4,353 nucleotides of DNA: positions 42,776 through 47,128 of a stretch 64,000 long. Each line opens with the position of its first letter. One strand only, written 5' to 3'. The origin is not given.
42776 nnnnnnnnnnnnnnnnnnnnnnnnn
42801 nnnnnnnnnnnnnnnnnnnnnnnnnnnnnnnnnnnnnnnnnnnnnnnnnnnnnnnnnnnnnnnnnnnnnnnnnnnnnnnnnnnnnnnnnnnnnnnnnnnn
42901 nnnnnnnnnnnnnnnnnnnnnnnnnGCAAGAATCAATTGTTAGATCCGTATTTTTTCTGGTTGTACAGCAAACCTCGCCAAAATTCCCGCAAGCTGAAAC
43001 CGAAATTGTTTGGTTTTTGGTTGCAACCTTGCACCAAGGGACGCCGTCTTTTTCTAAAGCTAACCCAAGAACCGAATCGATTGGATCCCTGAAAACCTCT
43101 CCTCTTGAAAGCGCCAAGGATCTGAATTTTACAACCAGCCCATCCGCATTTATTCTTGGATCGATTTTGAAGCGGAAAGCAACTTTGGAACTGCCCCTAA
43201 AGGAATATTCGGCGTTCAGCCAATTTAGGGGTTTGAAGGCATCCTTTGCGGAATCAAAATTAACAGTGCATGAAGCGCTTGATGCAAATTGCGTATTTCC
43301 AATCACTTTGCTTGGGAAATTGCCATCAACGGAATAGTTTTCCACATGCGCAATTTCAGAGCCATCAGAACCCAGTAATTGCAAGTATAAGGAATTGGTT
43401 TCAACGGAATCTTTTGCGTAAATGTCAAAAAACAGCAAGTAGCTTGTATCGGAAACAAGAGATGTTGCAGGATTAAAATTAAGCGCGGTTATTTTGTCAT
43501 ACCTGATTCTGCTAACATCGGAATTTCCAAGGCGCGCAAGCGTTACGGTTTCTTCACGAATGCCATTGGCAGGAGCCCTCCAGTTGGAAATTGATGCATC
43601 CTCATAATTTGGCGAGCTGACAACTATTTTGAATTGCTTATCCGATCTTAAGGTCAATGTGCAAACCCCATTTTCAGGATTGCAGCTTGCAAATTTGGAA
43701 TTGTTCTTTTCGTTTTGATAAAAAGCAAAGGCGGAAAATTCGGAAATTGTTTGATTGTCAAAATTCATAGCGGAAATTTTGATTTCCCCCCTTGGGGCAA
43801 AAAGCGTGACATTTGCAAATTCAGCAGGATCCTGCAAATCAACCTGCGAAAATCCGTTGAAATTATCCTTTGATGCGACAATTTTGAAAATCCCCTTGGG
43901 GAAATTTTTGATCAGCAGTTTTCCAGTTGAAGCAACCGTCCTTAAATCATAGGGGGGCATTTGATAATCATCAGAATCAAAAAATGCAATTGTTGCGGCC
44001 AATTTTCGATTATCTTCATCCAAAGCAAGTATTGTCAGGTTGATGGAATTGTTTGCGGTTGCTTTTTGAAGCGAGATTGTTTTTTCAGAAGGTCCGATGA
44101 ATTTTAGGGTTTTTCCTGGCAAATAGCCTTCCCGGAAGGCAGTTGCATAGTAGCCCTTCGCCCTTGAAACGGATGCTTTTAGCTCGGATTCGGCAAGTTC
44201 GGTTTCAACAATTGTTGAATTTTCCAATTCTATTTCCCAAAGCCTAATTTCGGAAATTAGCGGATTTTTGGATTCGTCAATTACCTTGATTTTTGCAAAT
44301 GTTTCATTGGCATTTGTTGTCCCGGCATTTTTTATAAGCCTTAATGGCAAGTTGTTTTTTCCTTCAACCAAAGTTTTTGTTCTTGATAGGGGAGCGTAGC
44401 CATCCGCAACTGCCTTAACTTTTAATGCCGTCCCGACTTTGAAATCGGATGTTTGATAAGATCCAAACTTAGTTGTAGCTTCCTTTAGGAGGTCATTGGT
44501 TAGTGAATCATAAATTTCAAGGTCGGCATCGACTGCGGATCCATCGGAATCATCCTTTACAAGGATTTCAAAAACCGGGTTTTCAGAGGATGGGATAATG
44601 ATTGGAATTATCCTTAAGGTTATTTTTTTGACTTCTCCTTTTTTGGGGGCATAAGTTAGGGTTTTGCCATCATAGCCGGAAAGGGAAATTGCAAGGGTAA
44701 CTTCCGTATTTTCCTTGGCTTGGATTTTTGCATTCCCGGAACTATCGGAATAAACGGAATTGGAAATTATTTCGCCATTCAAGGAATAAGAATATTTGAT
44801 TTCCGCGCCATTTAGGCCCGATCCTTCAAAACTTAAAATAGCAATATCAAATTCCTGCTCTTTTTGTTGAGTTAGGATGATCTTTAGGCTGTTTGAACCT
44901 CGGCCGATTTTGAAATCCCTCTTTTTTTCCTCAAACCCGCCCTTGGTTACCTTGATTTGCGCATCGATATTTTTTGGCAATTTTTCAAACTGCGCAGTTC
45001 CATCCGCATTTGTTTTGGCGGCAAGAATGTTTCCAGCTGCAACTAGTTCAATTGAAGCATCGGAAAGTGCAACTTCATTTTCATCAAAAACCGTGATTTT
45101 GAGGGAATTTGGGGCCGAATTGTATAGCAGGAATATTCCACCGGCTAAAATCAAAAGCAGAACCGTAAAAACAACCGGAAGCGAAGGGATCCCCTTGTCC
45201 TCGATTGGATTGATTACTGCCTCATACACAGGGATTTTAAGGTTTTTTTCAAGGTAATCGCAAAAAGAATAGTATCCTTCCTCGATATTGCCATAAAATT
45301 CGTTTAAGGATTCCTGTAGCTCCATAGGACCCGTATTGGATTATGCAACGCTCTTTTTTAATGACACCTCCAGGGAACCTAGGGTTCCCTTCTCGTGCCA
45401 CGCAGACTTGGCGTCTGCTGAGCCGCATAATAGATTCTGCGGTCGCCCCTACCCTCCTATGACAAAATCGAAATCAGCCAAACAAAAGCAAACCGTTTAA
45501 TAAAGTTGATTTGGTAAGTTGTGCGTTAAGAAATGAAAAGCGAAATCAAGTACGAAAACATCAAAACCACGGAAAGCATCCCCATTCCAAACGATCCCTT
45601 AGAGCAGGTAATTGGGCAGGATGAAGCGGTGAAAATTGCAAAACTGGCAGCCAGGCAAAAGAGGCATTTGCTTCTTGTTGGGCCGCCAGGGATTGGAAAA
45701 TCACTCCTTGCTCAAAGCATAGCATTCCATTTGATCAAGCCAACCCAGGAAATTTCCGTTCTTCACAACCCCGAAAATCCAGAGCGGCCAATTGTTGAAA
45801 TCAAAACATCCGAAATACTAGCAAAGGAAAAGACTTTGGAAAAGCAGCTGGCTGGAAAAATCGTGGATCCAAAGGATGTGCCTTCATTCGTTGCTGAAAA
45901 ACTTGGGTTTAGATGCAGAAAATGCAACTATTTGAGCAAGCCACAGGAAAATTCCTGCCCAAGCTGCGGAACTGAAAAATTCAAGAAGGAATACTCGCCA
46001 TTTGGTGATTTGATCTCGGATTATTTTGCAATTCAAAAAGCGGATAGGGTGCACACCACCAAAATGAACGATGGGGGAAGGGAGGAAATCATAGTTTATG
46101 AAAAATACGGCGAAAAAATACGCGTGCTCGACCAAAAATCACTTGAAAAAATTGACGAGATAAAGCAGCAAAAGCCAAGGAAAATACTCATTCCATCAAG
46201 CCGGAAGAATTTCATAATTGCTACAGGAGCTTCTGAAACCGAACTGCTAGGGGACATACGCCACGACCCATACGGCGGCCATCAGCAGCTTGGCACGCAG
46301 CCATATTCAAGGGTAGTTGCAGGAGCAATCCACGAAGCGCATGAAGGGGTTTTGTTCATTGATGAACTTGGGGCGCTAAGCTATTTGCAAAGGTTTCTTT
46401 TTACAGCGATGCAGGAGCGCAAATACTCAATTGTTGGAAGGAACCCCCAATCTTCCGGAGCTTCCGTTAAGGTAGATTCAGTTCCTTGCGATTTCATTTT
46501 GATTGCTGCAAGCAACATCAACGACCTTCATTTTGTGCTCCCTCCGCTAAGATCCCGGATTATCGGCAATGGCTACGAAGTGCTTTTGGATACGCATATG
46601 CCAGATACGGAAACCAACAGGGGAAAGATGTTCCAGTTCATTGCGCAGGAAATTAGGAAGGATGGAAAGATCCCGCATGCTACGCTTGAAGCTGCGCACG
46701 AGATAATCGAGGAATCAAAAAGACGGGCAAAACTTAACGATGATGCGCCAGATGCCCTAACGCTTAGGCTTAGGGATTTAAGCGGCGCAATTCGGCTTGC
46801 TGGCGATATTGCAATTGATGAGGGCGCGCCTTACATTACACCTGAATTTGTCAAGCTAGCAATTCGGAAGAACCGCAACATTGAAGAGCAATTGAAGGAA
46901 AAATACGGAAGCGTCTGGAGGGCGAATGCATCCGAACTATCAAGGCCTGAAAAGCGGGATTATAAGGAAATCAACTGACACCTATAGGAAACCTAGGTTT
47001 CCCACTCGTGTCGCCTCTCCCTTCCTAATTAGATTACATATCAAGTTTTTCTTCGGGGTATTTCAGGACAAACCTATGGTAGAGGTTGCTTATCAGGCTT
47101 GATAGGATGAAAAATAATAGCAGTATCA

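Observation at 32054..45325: Paired giant paralogous surface proteins with identical N-terminal anchoring architecture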

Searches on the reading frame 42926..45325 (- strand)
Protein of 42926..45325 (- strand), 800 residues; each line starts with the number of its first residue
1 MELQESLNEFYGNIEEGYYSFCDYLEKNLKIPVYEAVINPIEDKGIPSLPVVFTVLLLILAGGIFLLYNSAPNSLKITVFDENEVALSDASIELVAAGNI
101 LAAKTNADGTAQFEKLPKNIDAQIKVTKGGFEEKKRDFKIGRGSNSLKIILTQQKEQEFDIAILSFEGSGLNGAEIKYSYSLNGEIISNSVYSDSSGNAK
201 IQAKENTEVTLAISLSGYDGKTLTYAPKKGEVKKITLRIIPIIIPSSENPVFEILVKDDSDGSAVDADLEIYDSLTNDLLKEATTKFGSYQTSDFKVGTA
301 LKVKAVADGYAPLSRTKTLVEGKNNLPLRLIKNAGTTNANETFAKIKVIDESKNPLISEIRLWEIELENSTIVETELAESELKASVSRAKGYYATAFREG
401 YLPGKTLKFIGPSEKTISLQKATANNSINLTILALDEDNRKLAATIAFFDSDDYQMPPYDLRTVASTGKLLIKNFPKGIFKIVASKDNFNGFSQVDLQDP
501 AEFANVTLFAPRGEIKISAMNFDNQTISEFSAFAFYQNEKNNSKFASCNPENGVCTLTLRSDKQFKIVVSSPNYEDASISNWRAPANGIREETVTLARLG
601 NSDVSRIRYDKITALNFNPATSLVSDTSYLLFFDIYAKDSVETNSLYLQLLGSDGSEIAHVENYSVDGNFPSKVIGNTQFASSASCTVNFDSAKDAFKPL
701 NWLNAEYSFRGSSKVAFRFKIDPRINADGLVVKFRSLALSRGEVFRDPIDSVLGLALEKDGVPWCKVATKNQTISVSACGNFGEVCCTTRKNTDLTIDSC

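Call 40: find_homologous_proteins(query=A3, max_evalue=0.00001)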
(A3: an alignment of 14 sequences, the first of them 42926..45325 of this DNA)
Query A3 (14 sequences) (800 aa, profile of the alignment): 5 proteins with E <= 0.00001 among 8000 candidates.
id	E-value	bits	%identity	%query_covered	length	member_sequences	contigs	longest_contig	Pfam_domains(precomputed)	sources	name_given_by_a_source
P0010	1.1e-240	820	84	100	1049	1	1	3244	PF13620.13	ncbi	ncbi:MAG: hypothetical protein AABY04_04380, partial [Candidatus Micrarchaeota archaeon]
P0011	1.3e-72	264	28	72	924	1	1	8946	PF13715.13,PF13620.13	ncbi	ncbi:MAG: hypothetical protein V1835_07435, partial [Candidatus Micrarchaeota archaeon]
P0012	6.8e-11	60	22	36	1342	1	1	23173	PF08308.18,PF17802.8,PF00775.28,PF13620.13,PF24107.2,PF10670.16,PF13715.13,PF02369.23,PF14686.13,PF20598.5,PF15976.12,PF09430.17,PF22904.4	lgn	-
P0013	3.1e-9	54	24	8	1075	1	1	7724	PF13715.13,PF25020.2,PF12708.13,PF22902.3,PF17802.8,PF13620.13,PF09430.17,PF22904.4,PF17210.10,PF19077.7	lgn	-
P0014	6.8e-6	43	23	5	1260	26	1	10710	PF13715.13,PF22902.3,PF06452.17,PF13620.13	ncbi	-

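Call 53: search_protein_representatives(alignment_id=A4)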
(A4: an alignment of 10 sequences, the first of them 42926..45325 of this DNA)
Query: 10 sequences, 807 profile positions. Proteins with E-value up to 0.001 (for the whole library): 18248; up to 1e-10: 4715; up to 1e-30: 1035. The best 150 are listed.
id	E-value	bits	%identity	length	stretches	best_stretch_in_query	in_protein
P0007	2.1e-285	965.8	-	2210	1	1-802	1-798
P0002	2.9e-258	876.0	-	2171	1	13-805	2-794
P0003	1.3e-256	870.5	-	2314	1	37-804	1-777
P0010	3.3e-256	869.2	-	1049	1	1-799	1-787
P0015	8.7e-226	768.6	-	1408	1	1-799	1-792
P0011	2.4e-222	757.2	-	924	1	7-799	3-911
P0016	8.8e-209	712.3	-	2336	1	8-799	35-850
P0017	6.9e-208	709.4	-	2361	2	15-805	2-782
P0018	3.5e-202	690.5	-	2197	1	1-800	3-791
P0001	1.9e-197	674.9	-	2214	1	18-804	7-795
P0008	6.2e-195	666.5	-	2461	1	2-803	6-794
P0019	1.9e-193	661.6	-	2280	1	10-799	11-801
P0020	2.4e-193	661.3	-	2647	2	15-803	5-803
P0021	8.9e-183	626.3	-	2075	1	1-799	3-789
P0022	1.9e-182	625.2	-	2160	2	6-799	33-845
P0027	6.1e-159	547.5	-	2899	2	22-801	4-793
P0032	1.1e-145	503.6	-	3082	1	5-803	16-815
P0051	1.3e-130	453.8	-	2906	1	1-797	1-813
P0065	7.8e-123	428.1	-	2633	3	24-803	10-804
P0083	1.1e-115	404.4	-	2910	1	6-801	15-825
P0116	4.9e-104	365.9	-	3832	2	24-801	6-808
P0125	5.5e-99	349.2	-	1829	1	7-798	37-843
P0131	3.1e-94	333.5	-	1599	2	256-797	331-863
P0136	6.3e-91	322.5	-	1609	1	19-786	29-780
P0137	1.3e-90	321.5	-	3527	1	7-787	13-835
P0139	4.7e-89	316.3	-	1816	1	7-770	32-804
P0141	2.0e-88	314.2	-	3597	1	5-788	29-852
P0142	3.8e-88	313.3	-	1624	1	5-799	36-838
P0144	2.7e-86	307.2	-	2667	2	14-801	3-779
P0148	5.8e-85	302.8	-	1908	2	245-790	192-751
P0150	9.2e-85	302.1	-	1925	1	32-796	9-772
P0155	9.0e-84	298.9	-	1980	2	250-795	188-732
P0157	7.4e-83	295.8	-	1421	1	51-783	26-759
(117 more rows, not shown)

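Call 56: list_cluster_members(proteins=[P0016, P0020, P0027, P0032, P0051, P0065, P0083, P0116, P0137, P0141])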
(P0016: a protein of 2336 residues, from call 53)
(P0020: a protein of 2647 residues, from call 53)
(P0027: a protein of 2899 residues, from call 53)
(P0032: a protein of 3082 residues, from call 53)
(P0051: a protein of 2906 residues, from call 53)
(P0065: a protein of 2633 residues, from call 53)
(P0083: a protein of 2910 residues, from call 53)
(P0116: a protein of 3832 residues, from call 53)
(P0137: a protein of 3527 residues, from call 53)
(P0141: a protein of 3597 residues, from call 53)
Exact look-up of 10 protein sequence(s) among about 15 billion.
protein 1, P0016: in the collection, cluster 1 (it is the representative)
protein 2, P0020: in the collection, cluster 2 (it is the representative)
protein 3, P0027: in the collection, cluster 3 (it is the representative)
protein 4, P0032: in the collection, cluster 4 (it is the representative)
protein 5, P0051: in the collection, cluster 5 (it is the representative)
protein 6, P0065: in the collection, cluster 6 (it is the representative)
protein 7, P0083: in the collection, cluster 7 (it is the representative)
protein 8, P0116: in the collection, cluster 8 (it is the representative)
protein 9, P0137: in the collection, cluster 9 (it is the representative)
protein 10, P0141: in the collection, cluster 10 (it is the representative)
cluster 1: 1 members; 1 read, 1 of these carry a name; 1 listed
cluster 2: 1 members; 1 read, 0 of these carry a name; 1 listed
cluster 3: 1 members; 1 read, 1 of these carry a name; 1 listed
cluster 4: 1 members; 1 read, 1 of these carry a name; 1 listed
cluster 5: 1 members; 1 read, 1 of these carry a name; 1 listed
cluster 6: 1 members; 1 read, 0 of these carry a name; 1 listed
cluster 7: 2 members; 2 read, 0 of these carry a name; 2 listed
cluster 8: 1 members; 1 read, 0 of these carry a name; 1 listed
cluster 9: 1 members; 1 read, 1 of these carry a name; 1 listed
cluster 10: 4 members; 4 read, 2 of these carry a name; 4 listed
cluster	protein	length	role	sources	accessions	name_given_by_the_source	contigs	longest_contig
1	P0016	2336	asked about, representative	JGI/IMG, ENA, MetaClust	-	\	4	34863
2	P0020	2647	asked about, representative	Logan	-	-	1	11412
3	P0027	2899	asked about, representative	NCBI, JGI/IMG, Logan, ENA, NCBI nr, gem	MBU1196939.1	peptidoglycan DD-metalloendopeptidase family protein [Candidatus Micrarchaeota archaeon]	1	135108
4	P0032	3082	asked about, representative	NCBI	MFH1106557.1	MAG: hypothetical protein V1787_01540 [Candidatus Micrarchaeota archaeon]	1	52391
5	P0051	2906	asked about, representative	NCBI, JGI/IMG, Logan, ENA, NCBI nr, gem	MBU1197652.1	hypothetical protein KJ765_04015 [Candidatus Micrarchaeota archaeon] | hypothetical protein [Candidatus Micrarchaeota archaeon]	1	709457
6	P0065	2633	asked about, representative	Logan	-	-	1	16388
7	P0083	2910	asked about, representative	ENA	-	-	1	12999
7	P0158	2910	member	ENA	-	-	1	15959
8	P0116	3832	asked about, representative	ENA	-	-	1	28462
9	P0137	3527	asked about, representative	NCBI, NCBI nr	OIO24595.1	hypothetical protein AUJ14_05675 [Candidatus Micrarchaeota archaeon CG1_02_55_22] | MAG: hypothetical protein AUJ14_05675 [Candidatus Micrarchaeota archaeon CG1_02_55_22]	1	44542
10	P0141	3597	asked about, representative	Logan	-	-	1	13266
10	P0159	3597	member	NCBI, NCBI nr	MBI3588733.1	carboxypeptidase regulatory-like domain-containing protein [Candidatus Micrarchaeota ...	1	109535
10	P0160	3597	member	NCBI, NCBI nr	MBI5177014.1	carboxypeptidase regulatory-like domain-containing protein [Candidatus Micrarchaeota ...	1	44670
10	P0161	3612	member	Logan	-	-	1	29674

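Call 61: search_protein_families(library=pfam, alignment_id=A6, max_evalue=0.00001)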
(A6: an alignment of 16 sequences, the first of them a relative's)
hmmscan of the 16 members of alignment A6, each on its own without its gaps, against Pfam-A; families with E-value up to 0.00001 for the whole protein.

A. member 1, P0116 (3832 aa): 1 family
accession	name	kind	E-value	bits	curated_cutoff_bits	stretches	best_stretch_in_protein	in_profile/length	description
PF13620.12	CarboxypepD_reg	-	1.1e-17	64.6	32.3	0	339-400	5-64/82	Carboxypeptidase regulatory-like domain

B. families by the number of members that match (of 16 scanned): 10 families
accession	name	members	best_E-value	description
PF13620.12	CarboxypepD_reg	16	2.2e-31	Carboxypeptidase regulatory-like domain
PF11974.14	bMG3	8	4e-16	Bacterial alpha-2-macroglobulin MG3 domain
PF02369.22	Big_1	8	1.7e-15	Bacterial Ig-like domain (group 1)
PF17802.7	SpaA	7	2.1e-10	Prealbumin-like fold domain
PF13715.12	CarbopepD_reg_2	3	1.7e-07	CarboxypepD_reg-like domain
PF01551.29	Peptidase_M23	2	4.9e-31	Peptidase family M23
PF17210.9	SdrD_B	2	6.2e-13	SdrD B-like domain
PF24107.1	DUF7382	1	7.6e-07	Domain of unknown function (DUF7382)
PF17789.7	MG4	1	2.8e-06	Macroglobulin domain MG4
PF24025.1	Ig_DR_A0283-like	1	3.2e-06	DR_A0283-like, Ig-like domain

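Call 62: search_protein_families(library=pfam, alignment_id=A7, max_evalue=0.00001)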
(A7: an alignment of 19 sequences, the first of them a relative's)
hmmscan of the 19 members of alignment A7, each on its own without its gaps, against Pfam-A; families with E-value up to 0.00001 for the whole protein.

A. member 1, P0020 (2647 aa): 5 families
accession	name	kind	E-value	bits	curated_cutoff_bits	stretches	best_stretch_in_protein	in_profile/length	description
PF01551.29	Peptidase_M23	-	1.1e-23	83.6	28.7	1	2188-2275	2-88/96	Peptidase family M23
PF11974.14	bMG3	-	9.9e-11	42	34.9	0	63-109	14-62/103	Bacterial alpha-2-macroglobulin MG3 domain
PF13620.12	CarboxypepD_reg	-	1.1e-10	42.1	32.3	0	155-216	4-65/82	Carboxypeptidase regulatory-like domain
PF02369.22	Big_1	-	1e-08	35.6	34.9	0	60-116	17-77/93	Bacterial Ig-like domain (group 1)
PF17802.7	SpaA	-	2.4e-07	31.3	23.1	0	262-309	9-57/91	Prealbumin-like fold domain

B. families by the number of members that match (of 19 scanned): 11 families
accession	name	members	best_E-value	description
PF13620.12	CarboxypepD_reg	19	3.1e-34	Carboxypeptidase regulatory-like domain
PF02369.22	Big_1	12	2.5e-18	Bacterial Ig-like domain (group 1)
PF11974.14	bMG3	9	1.5e-12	Bacterial alpha-2-macroglobulin MG3 domain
PF17802.7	SpaA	7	2.4e-09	Prealbumin-like fold domain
PF24107.1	DUF7382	3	1.1e-08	Domain of unknown function (DUF7382)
PF17789.7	MG4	3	5.4e-07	Macroglobulin domain MG4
PF24025.1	Ig_DR_A0283-like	2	3.7e-11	DR_A0283-like, Ig-like domain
PF01551.29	Peptidase_M23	1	1.1e-23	Peptidase family M23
PF13473.12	Cupredoxin_1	1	3.2e-07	Cupredoxin-like domain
PF00127.26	Copper-bind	1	3.9e-06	Copper binding proteins, plastocyanin/azurin family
PF10670.15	DUF4198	1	7.8e-06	Domain of unknown function (DUF4198)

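Call 102: list_cluster_members(proteins=[P0144, P0150, P0136, P0142, P0125, P0139, P0148, P0155, P0157, P0131])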
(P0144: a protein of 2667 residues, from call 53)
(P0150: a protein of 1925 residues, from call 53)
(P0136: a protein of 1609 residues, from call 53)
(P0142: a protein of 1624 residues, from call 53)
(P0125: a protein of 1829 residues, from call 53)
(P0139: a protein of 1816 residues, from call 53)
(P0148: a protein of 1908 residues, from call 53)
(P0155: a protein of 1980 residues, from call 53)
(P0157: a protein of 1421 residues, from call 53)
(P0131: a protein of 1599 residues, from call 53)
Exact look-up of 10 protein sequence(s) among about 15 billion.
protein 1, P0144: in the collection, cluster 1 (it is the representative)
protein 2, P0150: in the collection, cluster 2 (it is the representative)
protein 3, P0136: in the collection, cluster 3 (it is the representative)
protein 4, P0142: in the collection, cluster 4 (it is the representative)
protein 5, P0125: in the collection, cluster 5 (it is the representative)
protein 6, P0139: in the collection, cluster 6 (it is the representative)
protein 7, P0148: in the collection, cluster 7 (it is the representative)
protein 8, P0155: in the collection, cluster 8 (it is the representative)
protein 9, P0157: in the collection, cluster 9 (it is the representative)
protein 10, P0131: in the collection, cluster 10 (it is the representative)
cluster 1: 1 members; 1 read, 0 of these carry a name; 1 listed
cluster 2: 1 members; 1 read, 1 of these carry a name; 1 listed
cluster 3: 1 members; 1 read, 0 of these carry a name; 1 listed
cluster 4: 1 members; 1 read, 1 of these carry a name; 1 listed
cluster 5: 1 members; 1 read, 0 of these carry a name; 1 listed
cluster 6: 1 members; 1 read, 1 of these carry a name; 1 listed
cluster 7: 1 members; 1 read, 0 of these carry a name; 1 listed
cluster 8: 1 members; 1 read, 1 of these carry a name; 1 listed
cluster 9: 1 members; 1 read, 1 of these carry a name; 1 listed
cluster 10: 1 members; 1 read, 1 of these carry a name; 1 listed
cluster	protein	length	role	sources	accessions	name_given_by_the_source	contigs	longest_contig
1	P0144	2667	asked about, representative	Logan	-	-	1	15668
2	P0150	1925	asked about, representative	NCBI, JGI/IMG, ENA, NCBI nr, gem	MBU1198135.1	hypothetical protein KJ765_06550 [Candidatus Micrarchaeota archaeon] | hypothetical protein [Candidatus Micrarchaeota archaeon]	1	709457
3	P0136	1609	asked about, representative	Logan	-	-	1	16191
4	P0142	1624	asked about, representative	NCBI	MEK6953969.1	MAG: carboxypeptidase-like regulatory domain-containing protein, partial [Candidatus ...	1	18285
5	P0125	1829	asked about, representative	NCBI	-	-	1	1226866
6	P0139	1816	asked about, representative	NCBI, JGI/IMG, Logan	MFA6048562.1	MAG: carboxypeptidase-like regulatory domain-containing protein [Candidatus Micrarchaeia ... | hypothetical protein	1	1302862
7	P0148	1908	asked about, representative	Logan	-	-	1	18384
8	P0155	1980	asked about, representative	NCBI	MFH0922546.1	MAG: hypothetical protein V1811_00635 [Candidatus Micrarchaeota archaeon]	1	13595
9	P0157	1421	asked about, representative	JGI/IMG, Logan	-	hypothetical protein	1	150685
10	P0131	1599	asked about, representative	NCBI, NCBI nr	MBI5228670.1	hypothetical protein HY991_01060 [Candidatus Micrarchaeota archaeon] | hypothetical protein [Candidatus Micrarchaeota archaeon]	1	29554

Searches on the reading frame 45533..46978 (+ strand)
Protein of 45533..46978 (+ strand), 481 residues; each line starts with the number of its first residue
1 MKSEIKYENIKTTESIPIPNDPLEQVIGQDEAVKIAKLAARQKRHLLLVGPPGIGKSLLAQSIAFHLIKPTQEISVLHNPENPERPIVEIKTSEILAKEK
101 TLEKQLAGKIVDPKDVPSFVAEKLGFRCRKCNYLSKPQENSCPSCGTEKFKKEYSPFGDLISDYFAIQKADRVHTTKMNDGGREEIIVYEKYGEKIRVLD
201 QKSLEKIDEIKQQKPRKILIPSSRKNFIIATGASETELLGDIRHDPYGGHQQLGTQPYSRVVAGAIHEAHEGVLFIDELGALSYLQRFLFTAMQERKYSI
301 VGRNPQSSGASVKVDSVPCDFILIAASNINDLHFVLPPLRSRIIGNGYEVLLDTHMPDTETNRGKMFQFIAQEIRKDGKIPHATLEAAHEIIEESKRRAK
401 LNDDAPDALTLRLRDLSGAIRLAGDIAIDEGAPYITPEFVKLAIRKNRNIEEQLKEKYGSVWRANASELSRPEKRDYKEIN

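Call 13: search_protein_families(library=pfam, proteins=[window:45533-46978:+], max_evalue=0.001)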
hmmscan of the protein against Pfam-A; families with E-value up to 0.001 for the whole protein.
window:45533-46978:+ (481 aa): 9 families
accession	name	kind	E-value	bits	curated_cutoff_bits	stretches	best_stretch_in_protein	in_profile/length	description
PF01078.27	Mg_chelatase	-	1.4e-12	47.9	20.3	1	23-71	2-50/207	Magnesium chelatase, subunit ChlI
PF00158.32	Sigma54_activat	-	3.1e-10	40.4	20.2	1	263-306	86-130/168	Sigma-54 interaction domain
PF07728.20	AAA_5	-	6.2e-10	39.7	22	1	45-74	1-31/139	AAA domain (dynein-related subfamily)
PF05496.18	RuvB_N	-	1.9e-07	31.4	27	0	33-68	23-58/159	Holliday junction DNA helicase RuvB P-loop domain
PF20720.3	nSTAND3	-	2.9e-07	30.7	27.2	1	31-85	5-59/155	Novel STAND NTPase 3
PF00004.35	AAA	-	1e-06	29.7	21.2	1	46-96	1-35/131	ATPase family associated with various cellular activities (AAA)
PF00493.29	MCM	-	8.8e-06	25.4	23.3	0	223-300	82-152/224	MCM P-loop domain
PF13191.12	AAA_16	-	0.00011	23.2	32.6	1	39-72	20-53/167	AAA ATPase domain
PF20030.5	bpMoxR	-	0.00022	20.8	27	1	24-67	12-55/205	MoxR domain in the MoxR-vWA-beta-propeller ternary systems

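Call 49: search_protein_families(library=ncbifam, proteins=[window:45533-46978:+], max_evalue=0.001)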
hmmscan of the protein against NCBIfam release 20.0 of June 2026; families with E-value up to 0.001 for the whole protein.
window:45533-46978:+ (481 aa): 13 families
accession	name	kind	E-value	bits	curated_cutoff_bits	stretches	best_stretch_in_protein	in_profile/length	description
TIGR00764.1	lon_rel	equivalog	3.4e-103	346.3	516.6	2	223-458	170-402/608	ATP-dependent protease LonB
TIGR02903.1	spore_lon_C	equivalog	8.8e-12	44.3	678.8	2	21-113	151-239/615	Lon family ATP-dependent protease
TIGR02902.1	spore_lonB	equivalog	9.1e-12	44.3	723.3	1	238-346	143-258/531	ATP-dependent protease LonB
NF038308.1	RNA_repair_RtcR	equivalog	2.9e-11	42.9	650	1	263-328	271-327/530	RNA repair transcriptional activator RtcR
TIGR00368.1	TIGR00368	hypoth_equivalog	5.9e-08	31.7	362.4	1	20-64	189-232/499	YifB family Mg chelatase-like AAA ATPase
TIGR00635.1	ruvB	equivalog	7.5e-08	31.8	299.05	1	33-70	20-57/305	Holliday junction branch migration DNA helicase RuvB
NF000868.0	PRK00080.1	equivalog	1.8e-07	30.4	282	0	23-67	24-75/330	Holliday junction branch migration DNA helicase RuvB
NF007365.0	PRK09862.1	equivalog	5.9e-07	28.4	530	1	19-64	186-231/506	YifB family Mg chelatase-like AAA ATPase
NF008469.0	PRK11361.1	equivalog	0.00013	20.9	714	0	263-304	230-272/461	acetoacetate metabolism transcriptional regulator AtoC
NF042959.1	IteA_antiphage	equivalog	0.0002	20.6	510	0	31-68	113-150/367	anti-phage ATPase IteA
NF041664.1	RNAP_arch_Epp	equivalog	0.00023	21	50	1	128-155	3-28/57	transcription elongation factor subunit Spt4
NF049963.1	RespRegFlgRCampy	domain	0.00045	19.2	750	0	264-304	222-263/429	fla regulon two-component system response regulator FlgR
NF009067.0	PRK12402.1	equivalog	0.00061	18.8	317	0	23-66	14-59/340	replication factor C small subunit 2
